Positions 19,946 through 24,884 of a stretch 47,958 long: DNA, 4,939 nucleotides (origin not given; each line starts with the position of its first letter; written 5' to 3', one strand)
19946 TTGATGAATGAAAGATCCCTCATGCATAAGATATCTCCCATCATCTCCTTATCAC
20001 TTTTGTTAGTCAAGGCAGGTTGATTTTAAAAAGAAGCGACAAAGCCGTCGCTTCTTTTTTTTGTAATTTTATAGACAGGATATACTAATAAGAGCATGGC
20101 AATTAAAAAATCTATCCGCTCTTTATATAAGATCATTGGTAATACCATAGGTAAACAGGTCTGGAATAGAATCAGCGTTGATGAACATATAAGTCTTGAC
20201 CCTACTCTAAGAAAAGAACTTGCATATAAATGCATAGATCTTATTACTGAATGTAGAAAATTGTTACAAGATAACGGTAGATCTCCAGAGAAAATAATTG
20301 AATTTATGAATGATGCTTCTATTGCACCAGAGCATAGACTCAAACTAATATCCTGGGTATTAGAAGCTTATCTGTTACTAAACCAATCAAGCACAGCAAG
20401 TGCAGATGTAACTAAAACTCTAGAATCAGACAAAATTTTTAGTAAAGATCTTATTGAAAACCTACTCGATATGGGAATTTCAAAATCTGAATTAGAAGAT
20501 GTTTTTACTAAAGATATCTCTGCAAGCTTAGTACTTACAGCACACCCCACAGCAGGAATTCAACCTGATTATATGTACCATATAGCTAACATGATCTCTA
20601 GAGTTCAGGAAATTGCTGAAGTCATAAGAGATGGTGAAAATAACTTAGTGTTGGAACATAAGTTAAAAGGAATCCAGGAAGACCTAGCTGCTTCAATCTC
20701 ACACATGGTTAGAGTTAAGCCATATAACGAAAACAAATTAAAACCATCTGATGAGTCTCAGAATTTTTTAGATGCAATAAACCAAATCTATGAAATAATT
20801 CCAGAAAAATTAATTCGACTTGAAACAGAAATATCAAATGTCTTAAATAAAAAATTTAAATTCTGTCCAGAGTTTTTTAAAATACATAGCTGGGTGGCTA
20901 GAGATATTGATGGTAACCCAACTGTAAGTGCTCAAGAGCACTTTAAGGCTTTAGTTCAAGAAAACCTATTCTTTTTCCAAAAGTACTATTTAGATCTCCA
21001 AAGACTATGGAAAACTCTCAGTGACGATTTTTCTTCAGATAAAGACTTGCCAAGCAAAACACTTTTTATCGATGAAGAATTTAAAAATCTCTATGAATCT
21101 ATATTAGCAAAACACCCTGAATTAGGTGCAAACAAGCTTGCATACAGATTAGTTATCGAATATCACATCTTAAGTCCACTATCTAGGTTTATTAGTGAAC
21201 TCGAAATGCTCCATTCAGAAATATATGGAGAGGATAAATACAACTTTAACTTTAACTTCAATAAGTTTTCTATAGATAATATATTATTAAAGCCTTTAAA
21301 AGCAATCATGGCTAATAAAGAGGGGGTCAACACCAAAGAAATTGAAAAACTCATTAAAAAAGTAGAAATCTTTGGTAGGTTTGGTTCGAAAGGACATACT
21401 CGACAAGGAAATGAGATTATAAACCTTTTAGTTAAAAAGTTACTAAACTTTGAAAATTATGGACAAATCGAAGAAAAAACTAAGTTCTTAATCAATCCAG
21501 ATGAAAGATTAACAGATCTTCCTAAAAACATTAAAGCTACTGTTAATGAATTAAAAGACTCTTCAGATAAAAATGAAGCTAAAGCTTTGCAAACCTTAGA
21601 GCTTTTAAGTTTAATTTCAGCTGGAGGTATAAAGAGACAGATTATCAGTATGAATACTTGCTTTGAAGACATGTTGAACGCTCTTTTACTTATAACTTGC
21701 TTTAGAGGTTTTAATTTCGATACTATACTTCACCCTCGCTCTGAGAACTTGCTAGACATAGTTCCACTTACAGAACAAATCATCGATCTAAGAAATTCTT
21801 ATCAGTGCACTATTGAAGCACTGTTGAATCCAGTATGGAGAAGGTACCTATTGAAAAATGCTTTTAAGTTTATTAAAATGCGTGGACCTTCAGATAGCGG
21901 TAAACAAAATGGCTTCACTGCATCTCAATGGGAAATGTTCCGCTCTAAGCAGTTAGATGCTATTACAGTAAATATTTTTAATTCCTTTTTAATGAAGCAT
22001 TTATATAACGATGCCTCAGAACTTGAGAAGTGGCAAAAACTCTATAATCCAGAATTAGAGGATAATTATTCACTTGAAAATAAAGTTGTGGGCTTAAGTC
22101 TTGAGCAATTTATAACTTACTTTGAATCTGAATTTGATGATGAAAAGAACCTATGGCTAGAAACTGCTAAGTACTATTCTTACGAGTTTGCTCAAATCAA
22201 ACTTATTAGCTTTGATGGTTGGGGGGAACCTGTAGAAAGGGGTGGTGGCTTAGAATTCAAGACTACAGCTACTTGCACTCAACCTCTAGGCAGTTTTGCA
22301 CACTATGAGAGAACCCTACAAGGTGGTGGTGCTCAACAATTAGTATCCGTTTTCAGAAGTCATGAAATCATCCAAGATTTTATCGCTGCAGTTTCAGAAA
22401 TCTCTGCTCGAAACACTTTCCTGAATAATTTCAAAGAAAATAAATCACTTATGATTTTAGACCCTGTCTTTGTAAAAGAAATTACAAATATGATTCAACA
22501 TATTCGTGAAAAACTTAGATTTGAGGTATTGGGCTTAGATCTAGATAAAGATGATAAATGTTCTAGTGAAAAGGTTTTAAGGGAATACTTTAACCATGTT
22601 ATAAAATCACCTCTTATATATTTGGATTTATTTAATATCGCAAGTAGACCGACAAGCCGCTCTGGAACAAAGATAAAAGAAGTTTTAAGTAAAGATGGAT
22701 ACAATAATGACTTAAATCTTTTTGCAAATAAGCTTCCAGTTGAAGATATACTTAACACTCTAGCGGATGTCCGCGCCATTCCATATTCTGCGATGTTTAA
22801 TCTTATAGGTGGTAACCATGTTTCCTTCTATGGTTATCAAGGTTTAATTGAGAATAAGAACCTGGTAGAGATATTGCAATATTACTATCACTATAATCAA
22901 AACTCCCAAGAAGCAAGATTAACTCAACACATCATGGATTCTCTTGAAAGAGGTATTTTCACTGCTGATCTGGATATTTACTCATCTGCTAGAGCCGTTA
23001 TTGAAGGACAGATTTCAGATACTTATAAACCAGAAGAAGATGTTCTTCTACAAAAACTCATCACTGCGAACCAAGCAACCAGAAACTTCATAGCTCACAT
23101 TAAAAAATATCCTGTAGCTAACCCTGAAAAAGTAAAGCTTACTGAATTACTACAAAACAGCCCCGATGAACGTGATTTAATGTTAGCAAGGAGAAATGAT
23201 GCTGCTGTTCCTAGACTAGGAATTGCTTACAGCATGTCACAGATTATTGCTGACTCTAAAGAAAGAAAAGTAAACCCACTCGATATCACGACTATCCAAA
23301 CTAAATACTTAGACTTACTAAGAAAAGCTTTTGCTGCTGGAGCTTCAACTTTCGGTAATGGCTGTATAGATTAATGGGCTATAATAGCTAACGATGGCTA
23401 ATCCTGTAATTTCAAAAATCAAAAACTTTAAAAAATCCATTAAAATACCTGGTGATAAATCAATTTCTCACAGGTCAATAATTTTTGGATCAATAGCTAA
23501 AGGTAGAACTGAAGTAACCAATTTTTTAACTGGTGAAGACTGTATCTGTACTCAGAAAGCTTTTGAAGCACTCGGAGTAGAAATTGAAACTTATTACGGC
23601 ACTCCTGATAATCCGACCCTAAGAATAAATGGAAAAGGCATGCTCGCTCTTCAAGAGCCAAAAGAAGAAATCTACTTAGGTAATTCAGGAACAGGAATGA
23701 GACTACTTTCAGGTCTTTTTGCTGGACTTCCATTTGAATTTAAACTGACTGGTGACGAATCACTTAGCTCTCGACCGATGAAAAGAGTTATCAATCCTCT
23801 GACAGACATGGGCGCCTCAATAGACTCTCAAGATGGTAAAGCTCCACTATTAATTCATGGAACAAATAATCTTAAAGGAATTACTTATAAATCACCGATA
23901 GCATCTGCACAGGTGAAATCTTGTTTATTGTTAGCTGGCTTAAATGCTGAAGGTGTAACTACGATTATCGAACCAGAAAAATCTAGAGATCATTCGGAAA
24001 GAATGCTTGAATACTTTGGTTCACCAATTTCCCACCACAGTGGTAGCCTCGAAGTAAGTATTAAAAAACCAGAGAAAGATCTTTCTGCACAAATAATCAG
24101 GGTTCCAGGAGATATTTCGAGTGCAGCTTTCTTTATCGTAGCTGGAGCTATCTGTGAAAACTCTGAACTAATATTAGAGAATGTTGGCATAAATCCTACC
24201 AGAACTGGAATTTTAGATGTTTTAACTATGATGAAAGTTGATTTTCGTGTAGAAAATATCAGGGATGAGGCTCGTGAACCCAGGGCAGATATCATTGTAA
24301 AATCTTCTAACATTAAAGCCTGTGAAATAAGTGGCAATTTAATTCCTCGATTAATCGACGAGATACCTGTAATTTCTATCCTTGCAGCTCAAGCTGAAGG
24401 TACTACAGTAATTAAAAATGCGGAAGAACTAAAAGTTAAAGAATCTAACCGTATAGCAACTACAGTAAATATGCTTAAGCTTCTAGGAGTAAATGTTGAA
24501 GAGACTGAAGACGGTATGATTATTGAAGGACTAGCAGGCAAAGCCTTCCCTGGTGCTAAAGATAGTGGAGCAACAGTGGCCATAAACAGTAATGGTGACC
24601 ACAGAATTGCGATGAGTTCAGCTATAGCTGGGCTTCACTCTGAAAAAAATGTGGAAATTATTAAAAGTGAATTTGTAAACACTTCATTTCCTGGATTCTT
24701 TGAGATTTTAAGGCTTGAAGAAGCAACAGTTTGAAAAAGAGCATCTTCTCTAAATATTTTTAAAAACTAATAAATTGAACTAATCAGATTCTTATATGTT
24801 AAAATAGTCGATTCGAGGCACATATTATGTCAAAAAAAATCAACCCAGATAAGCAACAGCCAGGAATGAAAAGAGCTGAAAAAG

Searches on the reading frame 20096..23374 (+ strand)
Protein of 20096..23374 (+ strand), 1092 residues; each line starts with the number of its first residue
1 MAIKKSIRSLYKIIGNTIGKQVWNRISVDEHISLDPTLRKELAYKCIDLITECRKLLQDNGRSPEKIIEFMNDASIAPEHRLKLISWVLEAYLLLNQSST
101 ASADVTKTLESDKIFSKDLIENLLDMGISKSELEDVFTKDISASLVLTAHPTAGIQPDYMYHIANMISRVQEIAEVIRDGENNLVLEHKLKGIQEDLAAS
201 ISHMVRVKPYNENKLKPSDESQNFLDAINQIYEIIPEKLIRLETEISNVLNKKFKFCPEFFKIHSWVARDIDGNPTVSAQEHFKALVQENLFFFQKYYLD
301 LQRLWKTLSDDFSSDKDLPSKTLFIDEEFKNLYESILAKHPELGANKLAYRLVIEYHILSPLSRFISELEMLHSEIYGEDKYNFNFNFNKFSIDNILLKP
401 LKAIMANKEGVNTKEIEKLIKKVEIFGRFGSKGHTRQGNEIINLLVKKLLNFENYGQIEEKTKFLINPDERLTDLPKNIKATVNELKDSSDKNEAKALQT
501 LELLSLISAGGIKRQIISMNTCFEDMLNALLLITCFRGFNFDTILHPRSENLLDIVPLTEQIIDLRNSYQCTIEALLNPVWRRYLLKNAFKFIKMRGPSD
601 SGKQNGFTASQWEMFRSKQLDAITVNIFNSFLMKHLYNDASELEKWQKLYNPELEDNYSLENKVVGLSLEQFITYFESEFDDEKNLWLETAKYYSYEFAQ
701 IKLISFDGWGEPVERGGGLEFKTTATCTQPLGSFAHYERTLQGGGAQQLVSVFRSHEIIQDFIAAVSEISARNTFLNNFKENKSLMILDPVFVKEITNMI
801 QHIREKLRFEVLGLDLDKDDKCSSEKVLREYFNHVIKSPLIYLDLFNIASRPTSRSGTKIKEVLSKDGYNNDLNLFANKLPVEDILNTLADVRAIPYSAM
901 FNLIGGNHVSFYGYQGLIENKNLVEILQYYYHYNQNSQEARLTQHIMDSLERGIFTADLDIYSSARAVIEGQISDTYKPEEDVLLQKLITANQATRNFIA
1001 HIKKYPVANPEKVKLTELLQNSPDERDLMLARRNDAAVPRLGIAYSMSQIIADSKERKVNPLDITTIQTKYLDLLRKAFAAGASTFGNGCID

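Call 13: search_protein_families(library=pfam, proteins=[window:20096-23374:+], max_evalue=0.001)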
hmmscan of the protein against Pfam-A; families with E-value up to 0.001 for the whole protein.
window:20096-23374:+ (1092 aa): 1 family
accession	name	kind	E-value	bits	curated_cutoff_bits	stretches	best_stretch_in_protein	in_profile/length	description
PF00311.23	PEPcase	-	7.5e-44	150.4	22.4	1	96-619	80-593/919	Phosphoenolpyruvate carboxylase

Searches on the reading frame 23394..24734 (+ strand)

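Call 13: search_protein_families(library=pfam, proteins=[window:23394-24734:+], max_evalue=0.001)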
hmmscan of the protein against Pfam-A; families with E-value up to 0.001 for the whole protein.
window:23394-24734:+ (446 aa): 1 family
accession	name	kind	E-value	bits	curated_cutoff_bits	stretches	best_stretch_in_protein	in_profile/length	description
PF00275.25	EPSP_synthase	-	1.1e-109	367.3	22.8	1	7-439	2-417/417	EPSP synthase (3-phosphoshikimate 1-carboxyvinyltransferase)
